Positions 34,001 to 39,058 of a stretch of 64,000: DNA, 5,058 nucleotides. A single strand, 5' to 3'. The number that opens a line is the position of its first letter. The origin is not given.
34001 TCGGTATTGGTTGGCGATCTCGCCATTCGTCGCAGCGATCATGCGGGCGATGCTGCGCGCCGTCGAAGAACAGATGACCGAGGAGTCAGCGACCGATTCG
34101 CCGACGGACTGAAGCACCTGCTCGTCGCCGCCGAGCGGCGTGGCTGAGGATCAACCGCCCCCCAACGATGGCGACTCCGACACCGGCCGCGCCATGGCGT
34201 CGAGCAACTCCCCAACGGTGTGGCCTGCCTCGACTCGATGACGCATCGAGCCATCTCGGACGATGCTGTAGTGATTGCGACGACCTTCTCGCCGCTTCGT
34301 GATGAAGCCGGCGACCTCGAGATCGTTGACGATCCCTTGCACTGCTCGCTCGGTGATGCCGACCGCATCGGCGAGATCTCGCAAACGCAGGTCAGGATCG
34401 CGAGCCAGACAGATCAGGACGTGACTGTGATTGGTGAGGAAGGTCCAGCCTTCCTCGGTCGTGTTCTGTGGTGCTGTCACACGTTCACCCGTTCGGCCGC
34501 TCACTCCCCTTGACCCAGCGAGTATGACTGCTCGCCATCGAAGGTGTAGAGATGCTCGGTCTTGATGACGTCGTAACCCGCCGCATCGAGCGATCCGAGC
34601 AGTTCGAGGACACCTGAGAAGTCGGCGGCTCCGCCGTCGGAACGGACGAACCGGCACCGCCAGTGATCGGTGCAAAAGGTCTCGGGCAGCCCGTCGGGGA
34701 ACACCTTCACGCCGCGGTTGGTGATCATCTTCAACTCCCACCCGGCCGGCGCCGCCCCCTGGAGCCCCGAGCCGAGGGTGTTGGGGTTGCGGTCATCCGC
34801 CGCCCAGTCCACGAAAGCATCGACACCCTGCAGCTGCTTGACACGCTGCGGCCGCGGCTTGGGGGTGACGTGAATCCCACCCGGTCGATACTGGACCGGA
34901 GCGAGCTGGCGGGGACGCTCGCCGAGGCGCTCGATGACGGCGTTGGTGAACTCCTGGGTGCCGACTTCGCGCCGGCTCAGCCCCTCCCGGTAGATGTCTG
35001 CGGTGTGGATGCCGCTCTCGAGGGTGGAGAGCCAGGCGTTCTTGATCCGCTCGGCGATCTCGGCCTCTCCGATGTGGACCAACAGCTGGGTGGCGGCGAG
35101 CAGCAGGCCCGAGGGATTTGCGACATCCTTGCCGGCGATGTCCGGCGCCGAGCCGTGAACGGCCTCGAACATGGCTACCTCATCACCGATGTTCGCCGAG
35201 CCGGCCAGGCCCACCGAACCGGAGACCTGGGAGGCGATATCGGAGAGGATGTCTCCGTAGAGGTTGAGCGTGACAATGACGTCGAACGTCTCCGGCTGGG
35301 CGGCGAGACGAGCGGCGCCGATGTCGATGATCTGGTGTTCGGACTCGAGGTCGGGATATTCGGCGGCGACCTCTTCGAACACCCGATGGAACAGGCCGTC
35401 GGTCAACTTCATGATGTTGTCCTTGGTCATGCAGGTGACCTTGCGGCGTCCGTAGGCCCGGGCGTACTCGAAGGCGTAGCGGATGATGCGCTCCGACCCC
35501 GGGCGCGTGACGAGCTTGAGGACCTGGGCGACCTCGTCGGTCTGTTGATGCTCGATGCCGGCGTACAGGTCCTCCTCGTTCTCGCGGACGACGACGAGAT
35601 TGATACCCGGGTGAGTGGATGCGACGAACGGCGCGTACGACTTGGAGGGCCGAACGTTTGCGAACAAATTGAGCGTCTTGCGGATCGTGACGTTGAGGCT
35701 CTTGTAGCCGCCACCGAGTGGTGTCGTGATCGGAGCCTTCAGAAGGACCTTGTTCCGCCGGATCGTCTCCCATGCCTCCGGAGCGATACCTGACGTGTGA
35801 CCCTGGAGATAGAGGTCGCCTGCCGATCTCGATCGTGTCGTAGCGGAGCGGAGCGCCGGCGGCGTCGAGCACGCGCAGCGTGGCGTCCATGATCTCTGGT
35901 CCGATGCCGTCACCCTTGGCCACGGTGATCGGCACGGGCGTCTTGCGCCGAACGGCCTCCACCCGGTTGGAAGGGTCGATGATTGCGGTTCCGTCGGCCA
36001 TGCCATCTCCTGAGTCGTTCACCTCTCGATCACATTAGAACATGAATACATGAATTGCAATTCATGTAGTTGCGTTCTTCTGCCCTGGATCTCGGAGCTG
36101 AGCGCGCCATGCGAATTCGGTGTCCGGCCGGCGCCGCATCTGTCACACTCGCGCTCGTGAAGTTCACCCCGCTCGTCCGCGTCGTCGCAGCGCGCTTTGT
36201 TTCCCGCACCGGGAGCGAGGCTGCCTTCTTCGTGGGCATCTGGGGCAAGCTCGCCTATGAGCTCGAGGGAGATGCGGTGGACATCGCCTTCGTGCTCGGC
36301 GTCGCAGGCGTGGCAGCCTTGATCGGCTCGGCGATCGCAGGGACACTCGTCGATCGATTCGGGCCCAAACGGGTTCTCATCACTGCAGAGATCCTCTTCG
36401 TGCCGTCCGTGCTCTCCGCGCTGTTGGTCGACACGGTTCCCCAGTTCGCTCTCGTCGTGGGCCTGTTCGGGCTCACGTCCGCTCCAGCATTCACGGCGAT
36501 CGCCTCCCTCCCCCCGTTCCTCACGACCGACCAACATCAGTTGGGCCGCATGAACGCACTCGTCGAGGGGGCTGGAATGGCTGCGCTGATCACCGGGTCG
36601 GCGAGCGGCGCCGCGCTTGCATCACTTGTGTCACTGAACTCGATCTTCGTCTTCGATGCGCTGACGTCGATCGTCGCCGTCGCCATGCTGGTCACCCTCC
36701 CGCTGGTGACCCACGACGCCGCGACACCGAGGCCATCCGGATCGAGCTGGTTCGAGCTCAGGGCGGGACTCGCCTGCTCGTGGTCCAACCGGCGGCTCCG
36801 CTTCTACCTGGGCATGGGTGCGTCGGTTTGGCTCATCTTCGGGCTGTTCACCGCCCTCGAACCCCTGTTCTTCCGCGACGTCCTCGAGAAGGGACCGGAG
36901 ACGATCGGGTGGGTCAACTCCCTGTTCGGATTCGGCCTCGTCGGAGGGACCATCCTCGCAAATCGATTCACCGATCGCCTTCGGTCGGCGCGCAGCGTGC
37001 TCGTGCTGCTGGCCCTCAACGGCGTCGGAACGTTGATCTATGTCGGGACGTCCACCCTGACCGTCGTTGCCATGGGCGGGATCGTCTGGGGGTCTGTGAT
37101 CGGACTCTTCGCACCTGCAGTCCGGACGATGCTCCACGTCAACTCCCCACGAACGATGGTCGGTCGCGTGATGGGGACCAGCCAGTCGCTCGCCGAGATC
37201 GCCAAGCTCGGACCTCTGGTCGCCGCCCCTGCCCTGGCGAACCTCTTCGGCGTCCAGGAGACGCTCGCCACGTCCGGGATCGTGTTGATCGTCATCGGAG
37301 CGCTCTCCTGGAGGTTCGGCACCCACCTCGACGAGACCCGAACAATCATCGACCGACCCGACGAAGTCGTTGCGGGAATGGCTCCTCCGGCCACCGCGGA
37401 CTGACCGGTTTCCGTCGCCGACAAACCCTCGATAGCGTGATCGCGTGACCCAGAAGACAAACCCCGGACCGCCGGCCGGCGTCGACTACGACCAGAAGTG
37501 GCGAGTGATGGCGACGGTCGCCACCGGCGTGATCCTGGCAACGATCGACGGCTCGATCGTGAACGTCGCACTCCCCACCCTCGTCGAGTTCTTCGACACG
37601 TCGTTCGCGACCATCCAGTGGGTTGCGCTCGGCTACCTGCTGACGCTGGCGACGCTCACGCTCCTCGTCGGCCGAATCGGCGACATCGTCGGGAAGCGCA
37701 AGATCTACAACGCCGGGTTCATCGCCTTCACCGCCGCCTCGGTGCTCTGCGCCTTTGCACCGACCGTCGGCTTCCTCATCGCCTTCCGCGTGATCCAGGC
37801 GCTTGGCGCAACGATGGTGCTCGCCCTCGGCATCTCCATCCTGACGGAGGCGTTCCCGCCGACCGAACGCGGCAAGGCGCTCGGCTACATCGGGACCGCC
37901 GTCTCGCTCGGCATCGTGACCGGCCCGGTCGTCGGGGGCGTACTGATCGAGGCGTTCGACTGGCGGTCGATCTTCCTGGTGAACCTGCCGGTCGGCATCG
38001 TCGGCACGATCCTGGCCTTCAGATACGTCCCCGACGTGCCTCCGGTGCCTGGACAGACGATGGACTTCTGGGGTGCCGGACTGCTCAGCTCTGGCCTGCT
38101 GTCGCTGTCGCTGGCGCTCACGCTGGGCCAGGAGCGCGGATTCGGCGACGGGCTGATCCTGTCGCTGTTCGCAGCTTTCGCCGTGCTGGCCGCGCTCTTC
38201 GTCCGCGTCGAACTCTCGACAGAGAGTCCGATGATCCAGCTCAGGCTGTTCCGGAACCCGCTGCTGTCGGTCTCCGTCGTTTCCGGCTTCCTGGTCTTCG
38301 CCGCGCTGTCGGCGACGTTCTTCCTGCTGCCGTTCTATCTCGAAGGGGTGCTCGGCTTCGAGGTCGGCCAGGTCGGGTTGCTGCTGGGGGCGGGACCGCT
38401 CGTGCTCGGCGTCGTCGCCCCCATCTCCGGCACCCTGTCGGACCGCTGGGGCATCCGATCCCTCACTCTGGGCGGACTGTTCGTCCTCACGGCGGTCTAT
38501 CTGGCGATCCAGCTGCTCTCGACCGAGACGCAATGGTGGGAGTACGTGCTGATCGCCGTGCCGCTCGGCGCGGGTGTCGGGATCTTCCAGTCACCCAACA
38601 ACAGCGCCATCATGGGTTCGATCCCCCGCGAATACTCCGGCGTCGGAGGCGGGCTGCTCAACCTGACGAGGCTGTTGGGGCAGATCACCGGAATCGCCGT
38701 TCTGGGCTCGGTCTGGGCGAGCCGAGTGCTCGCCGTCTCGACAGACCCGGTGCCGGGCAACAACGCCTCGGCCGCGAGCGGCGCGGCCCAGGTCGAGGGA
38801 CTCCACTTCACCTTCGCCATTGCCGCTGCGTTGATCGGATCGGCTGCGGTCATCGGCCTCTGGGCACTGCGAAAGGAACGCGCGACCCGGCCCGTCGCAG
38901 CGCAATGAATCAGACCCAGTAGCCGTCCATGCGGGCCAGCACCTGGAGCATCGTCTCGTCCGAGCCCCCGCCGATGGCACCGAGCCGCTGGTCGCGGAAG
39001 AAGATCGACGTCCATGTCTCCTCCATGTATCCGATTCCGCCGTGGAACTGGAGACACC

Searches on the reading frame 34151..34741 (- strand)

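Call 105: search_protein_families(library=pfam, proteins=[window:34151-34741:-], max_evalue=0.01)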
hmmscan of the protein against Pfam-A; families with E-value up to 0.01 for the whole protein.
window:34151-34741:- (196 aa): 9 families
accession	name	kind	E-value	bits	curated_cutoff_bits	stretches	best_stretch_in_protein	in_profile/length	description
PF13412.12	HTH_24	-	1.4e-06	28.2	21.9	1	107-148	7-48/48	Winged helix-turn-helix DNA-binding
PF12802.13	MarR_2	-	1.6e-06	28.6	27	1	104-153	6-56/61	MarR family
PF01047.28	MarR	-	7.9e-06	26.1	24.6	1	107-151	7-51/59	MarR family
PF09339.16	HTH_IclR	-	0.00099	19.3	22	1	107-149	7-50/52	IclR helix-turn-helix domain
PF01978.25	TrmB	-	0.0016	18.7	25.6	1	107-161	12-65/68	Sugar-specific transcriptional regulator TrmB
PF24034.1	DUF7343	-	0.0026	18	27.6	1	102-157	2-58/62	Domain of unknown function (DUF7343)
PF13404.12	HTH_AsnC-type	-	0.0028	17.9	27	1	109-135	9-35/42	AsnC-type helix-turn-helix domain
PF25213.1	HVO_A0261_N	-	0.0043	17.3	35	1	103-164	11-67/86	HVO_A0261 N-terminal domain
PF13545.12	HTH_Crp_2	-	0.0073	16.7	27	0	117-153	22-56/70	Crp-like helix-turn-helix domain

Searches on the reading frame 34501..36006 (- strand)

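Call 58: search_protein_families(library=pfam, proteins=[window:34501-36006:-], max_evalue=0.001)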
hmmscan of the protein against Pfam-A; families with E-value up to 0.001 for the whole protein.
window:34501-36006:- (501 aa): 2 families
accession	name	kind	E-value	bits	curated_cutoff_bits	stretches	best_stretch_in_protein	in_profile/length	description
PF00180.25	Iso_dh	-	4.1e-91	306.3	27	1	56-357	34-348/348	Isocitrate/isopropylmalate dehydrogenase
PF18324.6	Isocitrate_DH_C_bact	-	9.7e-41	138.7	25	1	390-501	1-110/110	Bacterial isocitrate dehydrogenase, C-terminal domain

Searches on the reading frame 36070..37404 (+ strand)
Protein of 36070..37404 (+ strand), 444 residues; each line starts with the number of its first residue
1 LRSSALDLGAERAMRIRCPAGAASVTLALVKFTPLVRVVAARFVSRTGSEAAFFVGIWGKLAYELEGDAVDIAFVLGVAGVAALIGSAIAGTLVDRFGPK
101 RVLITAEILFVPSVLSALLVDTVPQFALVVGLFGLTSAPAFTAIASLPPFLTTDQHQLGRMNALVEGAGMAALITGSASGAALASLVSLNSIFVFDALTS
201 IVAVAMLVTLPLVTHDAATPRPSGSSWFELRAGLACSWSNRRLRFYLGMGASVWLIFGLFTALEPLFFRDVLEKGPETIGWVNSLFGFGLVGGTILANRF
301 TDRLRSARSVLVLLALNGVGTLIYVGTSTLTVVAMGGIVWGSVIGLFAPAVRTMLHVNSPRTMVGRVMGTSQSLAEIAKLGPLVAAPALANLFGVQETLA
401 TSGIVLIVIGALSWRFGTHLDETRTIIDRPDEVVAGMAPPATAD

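Call 58: search_protein_families(library=pfam, proteins=[window:36070-37404:+], max_evalue=0.001)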
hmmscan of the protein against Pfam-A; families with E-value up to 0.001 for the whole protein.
window:36070-37404:+ (444 aa): 3 families
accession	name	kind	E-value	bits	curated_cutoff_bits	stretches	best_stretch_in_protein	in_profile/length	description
PF07690.21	MFS_1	-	8.4e-29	101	33.4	2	41-271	4-231/347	Major Facilitator Superfamily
PF05977.19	MFS_3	-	0.00013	21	27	0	175-416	154-393/524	Transmembrane secretion effector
PF00083.30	Sugar_tr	-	0.00088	18.7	22.3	1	68-119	44-95/452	Sugar (and other) transporter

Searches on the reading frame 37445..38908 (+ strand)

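Call 58: search_protein_families(library=pfam, proteins=[window:37445-38908:+], max_evalue=0.001)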
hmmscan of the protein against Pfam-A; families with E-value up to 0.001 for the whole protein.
window:37445-38908:+ (487 aa): 2 families
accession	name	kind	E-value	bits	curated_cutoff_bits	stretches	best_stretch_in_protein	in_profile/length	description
PF07690.21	MFS_1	-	2.1e-57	195.1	33.4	1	26-416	2-346/347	Major Facilitator Superfamily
PF00083.30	Sugar_tr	-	8.7e-09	35.2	22.3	1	72-192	63-189/452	Sugar (and other) transporter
